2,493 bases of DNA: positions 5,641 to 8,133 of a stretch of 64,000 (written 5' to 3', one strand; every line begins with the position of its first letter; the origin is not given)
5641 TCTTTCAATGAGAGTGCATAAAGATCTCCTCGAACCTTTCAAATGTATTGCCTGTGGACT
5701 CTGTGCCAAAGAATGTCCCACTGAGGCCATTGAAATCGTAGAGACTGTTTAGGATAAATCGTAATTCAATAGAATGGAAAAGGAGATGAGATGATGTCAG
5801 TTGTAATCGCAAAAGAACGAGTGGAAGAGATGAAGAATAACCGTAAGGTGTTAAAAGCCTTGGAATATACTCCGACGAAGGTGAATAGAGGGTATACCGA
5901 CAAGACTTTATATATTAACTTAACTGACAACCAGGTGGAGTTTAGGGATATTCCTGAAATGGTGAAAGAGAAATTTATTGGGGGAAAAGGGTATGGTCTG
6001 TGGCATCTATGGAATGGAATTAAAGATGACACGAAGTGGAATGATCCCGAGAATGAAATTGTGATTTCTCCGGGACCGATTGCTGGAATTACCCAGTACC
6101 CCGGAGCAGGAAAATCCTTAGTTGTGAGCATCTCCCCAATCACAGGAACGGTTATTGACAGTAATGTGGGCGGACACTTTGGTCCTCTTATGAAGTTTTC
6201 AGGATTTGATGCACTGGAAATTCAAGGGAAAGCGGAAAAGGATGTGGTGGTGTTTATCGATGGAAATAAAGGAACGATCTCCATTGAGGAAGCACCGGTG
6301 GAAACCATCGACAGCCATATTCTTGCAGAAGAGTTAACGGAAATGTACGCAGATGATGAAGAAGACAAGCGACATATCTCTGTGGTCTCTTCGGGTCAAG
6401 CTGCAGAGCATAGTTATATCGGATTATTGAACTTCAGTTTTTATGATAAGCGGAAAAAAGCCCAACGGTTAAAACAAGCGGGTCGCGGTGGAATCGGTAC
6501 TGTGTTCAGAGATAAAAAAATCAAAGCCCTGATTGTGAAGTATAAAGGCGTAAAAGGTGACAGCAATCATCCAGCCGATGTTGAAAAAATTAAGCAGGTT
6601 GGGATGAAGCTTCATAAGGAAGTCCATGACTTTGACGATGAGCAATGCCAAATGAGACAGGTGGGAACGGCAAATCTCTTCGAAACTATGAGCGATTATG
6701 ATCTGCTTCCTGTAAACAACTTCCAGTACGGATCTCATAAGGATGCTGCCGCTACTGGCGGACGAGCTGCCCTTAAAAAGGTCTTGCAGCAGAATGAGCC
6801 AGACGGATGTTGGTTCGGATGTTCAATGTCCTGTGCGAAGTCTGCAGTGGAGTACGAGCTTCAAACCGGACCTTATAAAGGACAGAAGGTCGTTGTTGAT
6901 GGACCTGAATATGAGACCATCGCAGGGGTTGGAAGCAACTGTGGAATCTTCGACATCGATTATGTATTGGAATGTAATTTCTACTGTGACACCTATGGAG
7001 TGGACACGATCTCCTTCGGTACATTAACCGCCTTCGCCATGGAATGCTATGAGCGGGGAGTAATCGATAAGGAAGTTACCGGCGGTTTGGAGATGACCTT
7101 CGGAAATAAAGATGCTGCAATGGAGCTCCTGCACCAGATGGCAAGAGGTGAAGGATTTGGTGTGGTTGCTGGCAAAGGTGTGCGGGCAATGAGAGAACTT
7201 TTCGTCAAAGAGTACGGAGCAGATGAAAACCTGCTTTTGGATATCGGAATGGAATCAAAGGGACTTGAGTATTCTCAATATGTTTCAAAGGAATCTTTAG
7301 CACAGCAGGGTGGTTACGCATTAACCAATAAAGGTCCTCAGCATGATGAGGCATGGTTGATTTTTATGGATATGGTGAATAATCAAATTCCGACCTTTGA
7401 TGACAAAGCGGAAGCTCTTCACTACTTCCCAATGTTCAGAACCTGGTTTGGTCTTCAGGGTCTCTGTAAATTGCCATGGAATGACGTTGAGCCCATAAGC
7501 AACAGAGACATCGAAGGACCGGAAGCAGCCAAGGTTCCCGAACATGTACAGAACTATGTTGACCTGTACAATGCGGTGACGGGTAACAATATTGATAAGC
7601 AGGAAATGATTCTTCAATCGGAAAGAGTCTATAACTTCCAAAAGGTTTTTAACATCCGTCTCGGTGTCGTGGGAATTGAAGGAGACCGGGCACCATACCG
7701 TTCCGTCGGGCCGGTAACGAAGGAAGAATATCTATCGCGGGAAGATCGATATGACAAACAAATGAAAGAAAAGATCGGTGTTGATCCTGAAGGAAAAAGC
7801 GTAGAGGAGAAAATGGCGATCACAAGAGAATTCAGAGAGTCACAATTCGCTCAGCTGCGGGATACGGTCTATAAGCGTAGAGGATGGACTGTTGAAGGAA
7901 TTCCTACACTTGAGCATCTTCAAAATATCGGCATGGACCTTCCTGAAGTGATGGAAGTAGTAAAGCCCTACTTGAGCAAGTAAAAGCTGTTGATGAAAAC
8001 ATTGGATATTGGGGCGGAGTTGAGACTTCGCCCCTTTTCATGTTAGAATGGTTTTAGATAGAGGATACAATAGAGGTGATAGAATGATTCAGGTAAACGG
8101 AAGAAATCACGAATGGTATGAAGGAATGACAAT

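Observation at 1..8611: Sigma-54-controlled island coupling an HcnABC/PDH1-like four-subunit dehydrogenase to a tungsten-type aldehyde:ferredoxin oxidoreductase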

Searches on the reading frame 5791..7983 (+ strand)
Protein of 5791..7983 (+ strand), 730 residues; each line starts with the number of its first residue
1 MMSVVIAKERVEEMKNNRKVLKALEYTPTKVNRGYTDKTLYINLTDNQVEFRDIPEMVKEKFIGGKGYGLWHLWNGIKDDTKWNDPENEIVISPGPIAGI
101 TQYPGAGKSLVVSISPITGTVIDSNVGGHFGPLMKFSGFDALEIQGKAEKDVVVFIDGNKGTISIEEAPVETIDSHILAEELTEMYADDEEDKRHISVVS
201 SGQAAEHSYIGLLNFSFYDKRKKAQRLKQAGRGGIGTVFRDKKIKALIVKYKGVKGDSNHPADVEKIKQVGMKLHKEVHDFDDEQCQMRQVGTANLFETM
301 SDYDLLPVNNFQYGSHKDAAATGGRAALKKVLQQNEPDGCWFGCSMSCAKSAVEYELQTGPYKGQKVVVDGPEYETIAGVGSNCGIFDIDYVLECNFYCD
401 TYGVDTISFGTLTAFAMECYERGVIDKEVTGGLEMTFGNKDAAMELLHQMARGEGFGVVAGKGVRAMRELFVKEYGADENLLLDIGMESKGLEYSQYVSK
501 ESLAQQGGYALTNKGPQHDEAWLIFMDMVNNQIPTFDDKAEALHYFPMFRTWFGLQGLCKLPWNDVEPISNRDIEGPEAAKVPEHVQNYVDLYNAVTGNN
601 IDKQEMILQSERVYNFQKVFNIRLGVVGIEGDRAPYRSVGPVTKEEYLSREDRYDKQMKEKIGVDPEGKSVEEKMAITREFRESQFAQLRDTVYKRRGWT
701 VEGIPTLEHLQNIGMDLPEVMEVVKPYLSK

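Call 5: search_protein_families(library=pfam, proteins=[window:5791-7983:+], max_evalue=0.01)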
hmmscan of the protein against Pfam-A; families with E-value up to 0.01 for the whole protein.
window:5791-7983:+ (730 aa): 2 families
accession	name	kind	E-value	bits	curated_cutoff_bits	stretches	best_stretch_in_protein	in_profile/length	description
PF01314.23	AFOR_C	-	2.7e-97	326.8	27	1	270-714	2-384/385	Aldehyde ferredoxin oxidoreductase, domains 2 & 3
PF02730.20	AFOR_N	-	5.9e-49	166.9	29.8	1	38-250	2-197/199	Aldehyde ferredoxin oxidoreductase, N-terminal domain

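Call 21: find_related_loci(query=window:5791-7983:+, collection=genome_contigs, flank=10000)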
Query window:5791-7983:+ (730 aa) in genome_contigs; peptide patterns used: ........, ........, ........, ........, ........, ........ (x = any residue, [..] = any of these).
600 stretches matched a pattern (row limit reached: there are more); 595 encode a relative of the query (tblastn E <= 1e-3); the best 80 are kept; 80 distinct loci.
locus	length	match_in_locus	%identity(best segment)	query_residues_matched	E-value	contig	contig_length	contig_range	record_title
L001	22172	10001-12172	71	2-728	0e+0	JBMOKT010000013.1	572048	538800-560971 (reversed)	MAG: Bacillota bacterium isolate Betzabe_MAG005 MAG005_13, whole genome shotgun sequence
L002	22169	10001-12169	70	2-727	0e+0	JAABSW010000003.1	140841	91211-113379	MAG: Clostridiaceae bacterium isolate S18.Bin088 Scaffold_3_1, whole genome shotgun sequence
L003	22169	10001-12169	69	2-727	0e+0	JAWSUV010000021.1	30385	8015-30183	MAG: Bacillota bacterium isolate B4G8H2-04 NODE_108_length_30385_cov_4.797033, whole genome shotgun sequence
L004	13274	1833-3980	68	11-728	0e+0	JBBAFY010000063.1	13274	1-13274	MAG: Tissierellales bacterium isolate SO_2017_LW2_59 scaffold_3271_c2_LW138R_2017, whole genome shotgun sequence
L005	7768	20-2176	66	7-728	0e+0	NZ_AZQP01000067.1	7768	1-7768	Fervidicella metallireducens AeB contig00067, whole genome shotgun sequence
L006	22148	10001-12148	68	11-728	0e+0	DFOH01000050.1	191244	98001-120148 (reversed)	MAG TPA_asm: Firmicutes bacterium UBA3546 UBA3546_contig_250, whole genome shotgun sequence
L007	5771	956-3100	67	11-728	0e+0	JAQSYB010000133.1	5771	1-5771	MAG: Clostridia bacterium isolate L_E1_T20_A_bin.63 scaffold_25735, whole genome shotgun sequence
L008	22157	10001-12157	67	1-728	0e+0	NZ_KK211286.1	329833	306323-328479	Alkaliphilus transvaalensis ATCC 700919 T335DRAFT_scaffold00004.4, whole genome shotgun sequence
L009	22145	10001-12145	67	11-728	0e+0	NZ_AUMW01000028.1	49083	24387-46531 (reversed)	Desulfotruncus alcoholivorax DSM 16058 H569DRAFT_scaffold00026.26_C, whole genome shotgun sequence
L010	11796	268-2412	66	11-728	0e+0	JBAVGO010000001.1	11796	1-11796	MAG: Lutisporaceae bacterium isolate MFD06945_ilm_asm_bin8 k127_120582, whole genome shotgun sequence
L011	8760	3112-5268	66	7-728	0e+0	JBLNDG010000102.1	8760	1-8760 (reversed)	MAG: Caulobacteraceae bacterium isolate MAG105 PRJNA950955_bin14_renamed_101, whole genome shotgun sequence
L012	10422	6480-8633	65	8-728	0e+0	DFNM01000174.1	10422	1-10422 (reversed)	MAG TPA_asm: Firmicutes bacterium UBA3567 UBA3567_contig_3852, whole genome shotgun sequence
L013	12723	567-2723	64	7-728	0e+0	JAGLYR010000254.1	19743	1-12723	MAG: Candidatus Eisenbacteria bacterium isolate RS_13_32 ZL320.bin.32.fa_254, whole genome shotgun sequence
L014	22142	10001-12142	66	11-727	0e+0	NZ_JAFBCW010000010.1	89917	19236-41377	Desulforadius tongensis strain DSM 29799 Ga0454065_10, whole genome shotgun sequence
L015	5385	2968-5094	68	13-725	0e+0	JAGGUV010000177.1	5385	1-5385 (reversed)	MAG: Bacteroidales bacterium isolate AUK083 PB_MBMC_037_c_000000000088, whole genome shotgun sequence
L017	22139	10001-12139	64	11-725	0e+0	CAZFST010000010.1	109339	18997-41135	MAG TPA_asm: uncultured Fusibacter sp. isolate SRP302447_co2_668 genome assembly, contig: NODE_605_length_109339_cov_20.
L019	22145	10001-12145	64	11-728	0e+0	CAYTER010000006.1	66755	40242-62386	MAG TPA_asm: uncultured Syntrophomonadaceae bacterium isolate binchicken_co168_36 genome assembly, contig: NODE_627_leng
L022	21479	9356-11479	66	19-728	0e+0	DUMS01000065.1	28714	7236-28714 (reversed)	MAG TPA_asm: Tissierellia bacterium isolate AS04akNAM_87 46156_AS04, whole genome shotgun sequence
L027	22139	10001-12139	65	11-725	0e+0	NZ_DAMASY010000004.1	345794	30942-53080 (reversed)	MAG: Sedimentibacter sp. isolate CTOTU48463 NODE_10_length_345794_cov_11.327950, whole genome shotgun sequence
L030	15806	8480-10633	64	11-730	0e+0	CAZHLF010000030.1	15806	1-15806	MAG TPA_asm: uncultured Tissierella sp. isolate SRP263991_co7_889 genome assembly, contig: NODE_6593_length_15806_cov_5.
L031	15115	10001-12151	64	10-728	0e+0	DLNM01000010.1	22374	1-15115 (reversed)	MAG TPA_asm: Firmicutes bacterium UBA7510 UBA7510_contig_1568, whole genome shotgun sequence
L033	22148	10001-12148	66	11-726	0e+0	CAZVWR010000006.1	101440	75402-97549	MAG TPA_asm: uncultured Spirochaetales bacterium isolate SRP220891_co1_470 genome assembly, contig: NODE_306_length_1014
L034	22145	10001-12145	64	11-728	0e+0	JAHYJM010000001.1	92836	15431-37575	MAG: Bacillota bacterium isolate KA22 NODE_119_length_92836_cov_5.195688, whole genome shotgun sequence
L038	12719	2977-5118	65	11-727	0e+0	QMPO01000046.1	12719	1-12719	MAG: Bacteroidetes bacterium isolate B17_G6 B17_Guay6_scaffold_03172, whole genome shotgun sequence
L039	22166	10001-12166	64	3-727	0e+0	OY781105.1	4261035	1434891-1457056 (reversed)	MAG: Bacteroidales bacterium isolate 0f0db77d-63af-43ca-a293-a1227edc7b73 genome assembly, chromosome: 1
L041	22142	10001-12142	65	11-727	0e+0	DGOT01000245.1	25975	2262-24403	MAG TPA_asm: Bacteroidales bacterium UBA4459 UBA4459_contig_11400, whole genome shotgun sequence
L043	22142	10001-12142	64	11-727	0e+0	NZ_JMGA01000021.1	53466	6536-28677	Desulfosporosinus sp. HMP52 Desulfosporosinus_HMP51_contig_21, whole genome shotgun sequence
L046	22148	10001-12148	64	8-725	0e+0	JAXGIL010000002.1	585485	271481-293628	MAG: Sedimentibacter sp. isolate AnMBR.bin138 bin138_2, whole genome shotgun sequence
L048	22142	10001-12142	65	11-727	0e+0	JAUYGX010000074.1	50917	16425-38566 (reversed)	MAG: Bacteroidales bacterium isolate C24_maxbin.026 C24_k141_621655, whole genome shotgun sequence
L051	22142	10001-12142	64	11-727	0e+0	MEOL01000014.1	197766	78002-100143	MAG: Bacteroidetes bacterium GWF2_41_31 gwf2_scaffold_172, whole genome shotgun sequence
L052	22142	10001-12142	64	11-727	0e+0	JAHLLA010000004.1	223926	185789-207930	MAG: Bacteroidetes bacterium isolate MAG23 NODE_230_length_223926_cov_909.390176, whole genome shotgun sequence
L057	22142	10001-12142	65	11-727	0e+0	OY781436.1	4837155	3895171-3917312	MAG: Bacteroidales bacterium isolate 341beb75-fe78-4792-8f66-49c0517f62f9 genome assembly, chromosome: 1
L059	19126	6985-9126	64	11-727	0e+0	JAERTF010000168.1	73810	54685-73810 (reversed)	MAG: Bacteroidetes bacterium isolate BH25 c_000000008257, whole genome shotgun sequence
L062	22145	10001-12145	66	11-726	0e+0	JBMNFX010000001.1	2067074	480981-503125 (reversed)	MAG: bacterium isolate SBF912LR0HQ0191 contig_11953, whole genome shotgun sequence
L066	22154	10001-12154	63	8-727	0e+0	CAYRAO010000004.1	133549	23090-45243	MAG TPA_asm: uncultured Clostridia bacterium isolate binchicken_co67_37 genome assembly, contig: NODE_41_length_133549_c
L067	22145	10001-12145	64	11-728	0e+0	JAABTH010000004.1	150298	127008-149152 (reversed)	MAG: Bacillota bacterium isolate S22.Bin020 Scaffold_3, whole genome shotgun sequence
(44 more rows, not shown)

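Call 23: search_solved_structures(query=window:5791-7983:+, max_evalue=0.001)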
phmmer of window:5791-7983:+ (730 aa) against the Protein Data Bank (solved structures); distinct sequences matched with E-value up to 0.001: 9.
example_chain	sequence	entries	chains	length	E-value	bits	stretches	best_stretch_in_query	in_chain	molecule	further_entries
1aor_A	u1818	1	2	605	2.4e-55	191.7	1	39-638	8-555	ALDEHYDE FERREDOXIN OXIDOREDUCTASE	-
9g7j_A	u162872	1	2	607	7.6e-52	180.1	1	34-636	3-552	Aldehyde ferredoxin oxidoreductase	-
1b25_A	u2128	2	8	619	3.8e-48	167.9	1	34-546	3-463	PROTEIN (FORMALDEHYDE FERREDOXIN OXIDOREDUCTASE) | FORMALDEHYDE FERREDOXIN OXIDOREDUCTASE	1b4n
9mqx_D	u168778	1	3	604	2.5e-44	155.3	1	34-524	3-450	Aldehyde:ferredoxin oxidoreductase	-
8c0z_A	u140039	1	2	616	2.6e-44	155.2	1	34-561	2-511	Aldehyde:ferredoxin oxidoreductase,tungsten-containing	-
6x6u_A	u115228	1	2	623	7.2e-39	137.2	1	35-466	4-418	Formaldehyde:ferredoxin oxidoreductase wor5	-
6x1o_A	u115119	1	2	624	7.2e-39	137.2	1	35-466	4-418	Formaldehyde:ferredoxin oxidoreductase wor5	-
9q1t_A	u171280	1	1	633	5.3e-36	127.8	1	34-636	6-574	Tungsten-dependent aldehyde oxidoreductase WOR83 from Haloferax volcanii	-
4z3w_A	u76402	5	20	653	1.1e-22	83.7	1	38-250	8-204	Benzoyl-CoA reductase, putative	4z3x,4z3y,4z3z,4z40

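Call 42: search_protein_families(library=ncbifam, proteins=[L052:7091-8719:-], max_evalue=0.00001)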
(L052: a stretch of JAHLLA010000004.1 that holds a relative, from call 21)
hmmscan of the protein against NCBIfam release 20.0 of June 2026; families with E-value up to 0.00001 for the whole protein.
L052:7091-8719:- (542 aa): 38 families (the best 25 are shown)
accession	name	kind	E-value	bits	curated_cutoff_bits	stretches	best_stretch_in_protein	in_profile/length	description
TIGR01236.1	D1pyr5carbox1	equivalog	8.7e-236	783.6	613.6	1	13-541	2-533/533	L-glutamate gamma-semialdehyde dehydrogenase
NF002852.0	PRK03137.1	subfamily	4.4e-114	382.1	648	1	12-529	6-514/514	L-glutamate gamma-semialdehyde dehydrogenase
TIGR01237.1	D1pyr5carbox2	equivalog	2.7e-99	333.3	659.65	1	13-529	3-511/511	L-glutamate gamma-semialdehyde dehydrogenase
NF008869.0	PRK11904.1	equivalog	4.6e-83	279.6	747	1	24-526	535-1025/1042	bifunctional proline dehydrogenase/L-glutamate gamma-semialdehyde dehydrogenase PutA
NF042993.1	AlphKGSA_gudD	equivalog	2.7e-70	237.5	770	1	53-512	16-465/481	alpha-ketoglutaric semialdehyde dehydrogenase GucD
TIGR01238.1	D1pyr5carbox3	equivalog_domain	7.6e-70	235.8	485.2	1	25-520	20-496/500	L-glutamate gamma-semialdehyde dehydrogenase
NF008772.0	PRK11809.1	equivalog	1.4e-66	224.9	1750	1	50-523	653-1110/1318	trifunctional transcriptional regulator/proline dehydrogenase/L-glutamate gamma-semialdehyde dehydrogenase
TIGR01804.1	BADH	equivalog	8.4e-65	219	668.6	1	53-507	10-452/467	betaine-aldehyde dehydrogenase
NF052305.1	DioxValDhHalo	equivalog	2.1e-64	218.2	750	1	52-507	16-460/483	2,5-dioxovalerate dehydrogenase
NF010000.0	PRK13473.1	subfamily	6e-64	216.4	615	1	45-505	5-451/475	aminobutyraldehyde dehydrogenase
NF006916.0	PRK09407.1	equivalog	9e-64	215.9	521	1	53-527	31-492/526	succinic semialdehyde dehydrogenase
TIGR02299.1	HpaE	equivalog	4.5e-63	213.5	638.35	1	57-523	17-472/488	5-carboxymethyl-2-hydroxymuconate semialdehyde dehydrogenase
NF009725.0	PRK13252.1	equivalog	5.5e-62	209.8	593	1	52-507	18-460/488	betaine-aldehyde dehydrogenase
NF040792.1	glyc_ald_dh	equivalog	1.4e-59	202.3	760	1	65-487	24-436/488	D-glyceraldehyde dehydrogenase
NF007497.0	PRK10090.1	equivalog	1.9e-57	195.2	500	1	55-506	21-457/480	aldehyde dehydrogenase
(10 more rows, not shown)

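Call 55: search_solved_structures(query=window:5791-7983:+, max_evalue=1e-45, show_alignments=1)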
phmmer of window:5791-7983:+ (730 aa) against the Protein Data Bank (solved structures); distinct sequences matched with E-value up to 1e-45: 3.
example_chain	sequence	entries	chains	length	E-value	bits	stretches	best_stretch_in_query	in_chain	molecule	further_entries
1aor_A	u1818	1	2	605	2.4e-55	191.7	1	39-638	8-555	ALDEHYDE FERREDOXIN OXIDOREDUCTASE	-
9g7j_A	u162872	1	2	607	7.6e-52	180.1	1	34-636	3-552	Aldehyde ferredoxin oxidoreductase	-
1b25_A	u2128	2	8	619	3.8e-48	167.9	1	34-546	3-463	PROTEIN (FORMALDEHYDE FERREDOXIN OXIDOREDUCTASE) | FORMALDEHYDE FERREDOXIN OXIDOREDUCTASE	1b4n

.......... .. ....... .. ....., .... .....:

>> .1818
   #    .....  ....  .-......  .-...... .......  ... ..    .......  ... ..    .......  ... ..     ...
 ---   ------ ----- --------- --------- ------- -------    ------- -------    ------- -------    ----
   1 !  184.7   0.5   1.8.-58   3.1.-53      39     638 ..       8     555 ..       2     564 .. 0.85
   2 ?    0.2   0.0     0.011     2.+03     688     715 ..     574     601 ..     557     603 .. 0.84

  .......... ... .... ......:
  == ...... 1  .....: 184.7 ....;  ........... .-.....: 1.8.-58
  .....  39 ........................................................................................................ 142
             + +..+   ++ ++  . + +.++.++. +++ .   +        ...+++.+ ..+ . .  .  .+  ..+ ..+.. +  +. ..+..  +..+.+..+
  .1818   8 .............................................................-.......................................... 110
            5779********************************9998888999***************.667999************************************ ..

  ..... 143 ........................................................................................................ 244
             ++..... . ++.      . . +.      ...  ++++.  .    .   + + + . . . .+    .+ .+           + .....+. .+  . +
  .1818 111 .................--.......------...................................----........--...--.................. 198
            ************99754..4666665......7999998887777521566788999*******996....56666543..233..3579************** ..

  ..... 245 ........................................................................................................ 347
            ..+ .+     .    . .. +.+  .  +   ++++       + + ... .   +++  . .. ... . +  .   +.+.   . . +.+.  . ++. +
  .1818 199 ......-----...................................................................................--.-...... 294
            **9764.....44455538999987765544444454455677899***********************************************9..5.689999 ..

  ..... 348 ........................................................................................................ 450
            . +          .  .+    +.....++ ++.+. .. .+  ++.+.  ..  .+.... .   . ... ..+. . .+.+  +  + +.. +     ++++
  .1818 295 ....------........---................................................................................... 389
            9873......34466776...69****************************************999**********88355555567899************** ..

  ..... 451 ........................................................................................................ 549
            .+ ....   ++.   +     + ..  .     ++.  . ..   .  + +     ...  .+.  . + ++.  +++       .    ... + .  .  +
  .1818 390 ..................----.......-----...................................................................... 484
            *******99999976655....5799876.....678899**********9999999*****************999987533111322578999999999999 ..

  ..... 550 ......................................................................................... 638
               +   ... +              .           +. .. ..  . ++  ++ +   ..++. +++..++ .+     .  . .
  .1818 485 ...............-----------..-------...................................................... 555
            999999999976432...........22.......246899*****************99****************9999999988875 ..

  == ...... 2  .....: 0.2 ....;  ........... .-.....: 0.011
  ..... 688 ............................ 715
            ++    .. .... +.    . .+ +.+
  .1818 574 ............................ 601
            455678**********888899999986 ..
